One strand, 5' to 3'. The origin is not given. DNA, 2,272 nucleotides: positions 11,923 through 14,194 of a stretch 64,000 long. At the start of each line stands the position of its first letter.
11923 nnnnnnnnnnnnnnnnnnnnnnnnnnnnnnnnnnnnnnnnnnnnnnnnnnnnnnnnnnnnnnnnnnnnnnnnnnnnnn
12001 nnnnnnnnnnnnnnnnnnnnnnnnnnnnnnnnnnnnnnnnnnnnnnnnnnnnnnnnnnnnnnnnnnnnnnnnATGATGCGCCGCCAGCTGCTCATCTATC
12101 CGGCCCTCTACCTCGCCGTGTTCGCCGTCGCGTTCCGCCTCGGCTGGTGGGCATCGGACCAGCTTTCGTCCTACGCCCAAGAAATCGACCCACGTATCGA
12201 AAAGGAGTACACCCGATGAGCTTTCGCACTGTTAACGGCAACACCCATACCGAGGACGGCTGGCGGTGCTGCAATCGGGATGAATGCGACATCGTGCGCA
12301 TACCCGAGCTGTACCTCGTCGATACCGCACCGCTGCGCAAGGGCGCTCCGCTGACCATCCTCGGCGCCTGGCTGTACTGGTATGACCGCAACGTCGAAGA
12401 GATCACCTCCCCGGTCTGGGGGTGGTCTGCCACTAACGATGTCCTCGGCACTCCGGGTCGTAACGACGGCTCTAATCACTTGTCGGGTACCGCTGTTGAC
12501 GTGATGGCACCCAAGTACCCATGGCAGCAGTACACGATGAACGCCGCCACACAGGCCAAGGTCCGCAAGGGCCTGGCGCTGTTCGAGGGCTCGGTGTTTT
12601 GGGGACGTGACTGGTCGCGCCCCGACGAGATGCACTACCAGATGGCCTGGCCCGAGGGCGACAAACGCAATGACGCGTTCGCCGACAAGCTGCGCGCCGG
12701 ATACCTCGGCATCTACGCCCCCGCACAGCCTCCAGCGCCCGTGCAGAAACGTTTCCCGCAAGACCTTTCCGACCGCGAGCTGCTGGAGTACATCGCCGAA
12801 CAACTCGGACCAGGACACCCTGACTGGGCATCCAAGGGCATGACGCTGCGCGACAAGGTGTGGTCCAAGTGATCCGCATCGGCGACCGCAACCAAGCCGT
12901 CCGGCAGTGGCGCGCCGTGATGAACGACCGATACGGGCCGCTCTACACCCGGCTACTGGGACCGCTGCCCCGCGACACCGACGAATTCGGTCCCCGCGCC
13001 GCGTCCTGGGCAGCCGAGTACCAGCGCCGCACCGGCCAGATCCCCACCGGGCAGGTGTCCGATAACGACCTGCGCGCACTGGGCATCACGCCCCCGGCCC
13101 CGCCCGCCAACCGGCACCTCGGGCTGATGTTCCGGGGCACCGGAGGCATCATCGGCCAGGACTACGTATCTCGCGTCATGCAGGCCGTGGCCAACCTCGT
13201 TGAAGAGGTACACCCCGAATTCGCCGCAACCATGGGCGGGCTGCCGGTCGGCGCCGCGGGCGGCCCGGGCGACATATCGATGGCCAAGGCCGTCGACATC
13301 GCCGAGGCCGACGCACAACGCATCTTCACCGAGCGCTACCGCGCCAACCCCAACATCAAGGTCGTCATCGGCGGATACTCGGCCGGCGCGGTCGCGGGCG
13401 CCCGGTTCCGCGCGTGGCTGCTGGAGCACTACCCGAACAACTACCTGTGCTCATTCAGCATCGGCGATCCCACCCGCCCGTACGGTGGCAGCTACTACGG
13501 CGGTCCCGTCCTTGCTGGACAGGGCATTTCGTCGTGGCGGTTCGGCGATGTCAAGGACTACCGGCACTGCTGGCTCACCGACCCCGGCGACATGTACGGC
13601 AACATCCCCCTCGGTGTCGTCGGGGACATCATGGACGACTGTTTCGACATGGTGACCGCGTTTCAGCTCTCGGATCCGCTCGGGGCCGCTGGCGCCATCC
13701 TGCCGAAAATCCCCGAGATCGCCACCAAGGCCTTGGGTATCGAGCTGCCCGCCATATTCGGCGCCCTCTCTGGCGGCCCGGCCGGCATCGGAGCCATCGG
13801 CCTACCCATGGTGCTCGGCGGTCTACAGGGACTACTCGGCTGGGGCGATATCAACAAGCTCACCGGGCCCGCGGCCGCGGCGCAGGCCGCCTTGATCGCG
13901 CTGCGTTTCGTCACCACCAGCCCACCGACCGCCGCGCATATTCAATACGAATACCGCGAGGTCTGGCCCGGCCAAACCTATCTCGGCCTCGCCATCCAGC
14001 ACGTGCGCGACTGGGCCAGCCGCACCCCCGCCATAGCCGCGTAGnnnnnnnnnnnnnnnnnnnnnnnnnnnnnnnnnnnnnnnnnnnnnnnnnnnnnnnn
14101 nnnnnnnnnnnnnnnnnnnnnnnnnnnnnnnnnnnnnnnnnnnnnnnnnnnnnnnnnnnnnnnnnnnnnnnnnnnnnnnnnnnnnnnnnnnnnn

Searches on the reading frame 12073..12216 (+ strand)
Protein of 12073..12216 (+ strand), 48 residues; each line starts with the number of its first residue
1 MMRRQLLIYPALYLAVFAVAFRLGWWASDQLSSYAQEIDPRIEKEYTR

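Call 11: search_protein_families(library=pfam, proteins=[window:12073-12216:+], max_evalue=0.1)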
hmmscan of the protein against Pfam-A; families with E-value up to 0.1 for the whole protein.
seq(48 aa): 0 families

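Call 12: search_protein_families(library=phrogs, proteins=[window:12073-12216:+], max_evalue=0.1)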
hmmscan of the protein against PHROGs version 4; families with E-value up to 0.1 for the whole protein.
seq(48 aa): 1 family
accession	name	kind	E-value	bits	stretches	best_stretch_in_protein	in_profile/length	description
phrog_27408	-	unknown function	5.8e-25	88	1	4-48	7-51/52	-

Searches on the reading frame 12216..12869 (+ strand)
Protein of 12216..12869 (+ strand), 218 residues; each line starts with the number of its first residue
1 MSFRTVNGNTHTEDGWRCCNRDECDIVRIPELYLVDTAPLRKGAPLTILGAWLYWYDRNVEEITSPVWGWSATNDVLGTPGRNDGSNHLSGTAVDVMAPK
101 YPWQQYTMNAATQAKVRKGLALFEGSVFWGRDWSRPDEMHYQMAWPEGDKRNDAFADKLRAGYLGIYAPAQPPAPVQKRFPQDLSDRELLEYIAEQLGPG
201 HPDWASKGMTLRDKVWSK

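Call 11: search_protein_families(library=pfam, proteins=[window:12216-12869:+], max_evalue=0.1)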
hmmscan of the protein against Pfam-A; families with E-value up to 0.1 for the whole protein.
seq(218 aa): 1 family
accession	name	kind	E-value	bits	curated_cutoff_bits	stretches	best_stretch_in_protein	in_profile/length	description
PF13539.11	Peptidase_M15_4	-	1.9e-09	38.4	25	1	83-143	4-70/70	D-alanyl-D-alanine carboxypeptidase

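Call 12: search_protein_families(library=phrogs, proteins=[window:12216-12869:+], max_evalue=0.1)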
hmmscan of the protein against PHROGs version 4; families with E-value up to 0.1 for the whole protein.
seq(218 aa): 3 families
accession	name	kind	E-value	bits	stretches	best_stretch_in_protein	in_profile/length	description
phrog_1512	-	lysis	7.1e-82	276.9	1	1-178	1-169/314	endolysin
phrog_26250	-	lysis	1.5e-75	256.1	1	9-174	2-164/530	endolysin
phrog_317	-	lysis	6.8e-30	105.6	1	11-172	2-170/492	endolysin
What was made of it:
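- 12216..12872 (+): Arm A lysin A, 218 aa, Peptidase_M15_4 domain. PF13539 E=1.9e-9 (call 11). phrog_1512 endolysin E=7e-82 (call 12).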

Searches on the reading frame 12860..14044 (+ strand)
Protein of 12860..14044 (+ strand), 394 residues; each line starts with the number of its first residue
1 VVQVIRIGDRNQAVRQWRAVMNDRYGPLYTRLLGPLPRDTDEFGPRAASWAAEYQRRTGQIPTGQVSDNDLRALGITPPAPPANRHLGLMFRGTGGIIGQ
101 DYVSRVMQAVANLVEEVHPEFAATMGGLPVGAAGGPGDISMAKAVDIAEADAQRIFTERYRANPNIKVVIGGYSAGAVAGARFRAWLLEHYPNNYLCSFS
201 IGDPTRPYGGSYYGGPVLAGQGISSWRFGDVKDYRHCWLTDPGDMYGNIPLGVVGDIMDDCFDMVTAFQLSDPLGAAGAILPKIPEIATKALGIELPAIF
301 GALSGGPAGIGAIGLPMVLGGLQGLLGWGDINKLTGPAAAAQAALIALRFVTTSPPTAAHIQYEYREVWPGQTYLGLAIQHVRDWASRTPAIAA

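Call 11: search_protein_families(library=pfam, proteins=[window:12860-14044:+], max_evalue=0.1)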
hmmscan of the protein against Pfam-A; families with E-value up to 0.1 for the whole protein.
window:12860-14044:+ (394 aa): 2 families
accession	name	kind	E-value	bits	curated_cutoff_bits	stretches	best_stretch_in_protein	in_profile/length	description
PF01083.28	Cutinase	-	0.0077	16.6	25.9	1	140-178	53-91/173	Cutinase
PF01764.32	Lipase_3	-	0.028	14.8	22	1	142-204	39-103/140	Lipase (class 3)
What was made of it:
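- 12869..14044 (+): Arm A lysin B, 391 aa, with a GYSAG lipase-type motif. Weak cutinase and lipase Pfam hits (call 11).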

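Call 12: search_protein_families(library=phrogs, proteins=[window:12860-14044:+], max_evalue=0.1)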
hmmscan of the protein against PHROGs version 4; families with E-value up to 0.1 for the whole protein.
window:12860-14044:+ (394 aa): 3 families
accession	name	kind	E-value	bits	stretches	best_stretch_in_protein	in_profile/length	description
phrog_102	-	lysis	1.2e-90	305.6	1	6-391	12-368/369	endolysin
phrog_36413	-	unknown function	0.0013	19.6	1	79-98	4-22/34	-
phrog_6187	-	unknown function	0.064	14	0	153-220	82-150/210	-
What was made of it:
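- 12869..14044 (+): phrog_102 endolysin E=1.2e-90 (call 12).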

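Call 66: search_protein_families(library=ncbifam, proteins=[window:12860-14044:+], max_evalue=0.1)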
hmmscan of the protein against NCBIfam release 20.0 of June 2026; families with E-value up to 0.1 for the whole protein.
window:12860-14044:+ (394 aa): 0 families

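Call 67: search_solved_structures(query=window:12860-14044:+, max_evalue=0.01)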
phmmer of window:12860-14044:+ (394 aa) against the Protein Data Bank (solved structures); distinct sequences matched with E-value up to 0.01: 0.
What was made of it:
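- Tried and rejected: None found (calls 66, 67).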
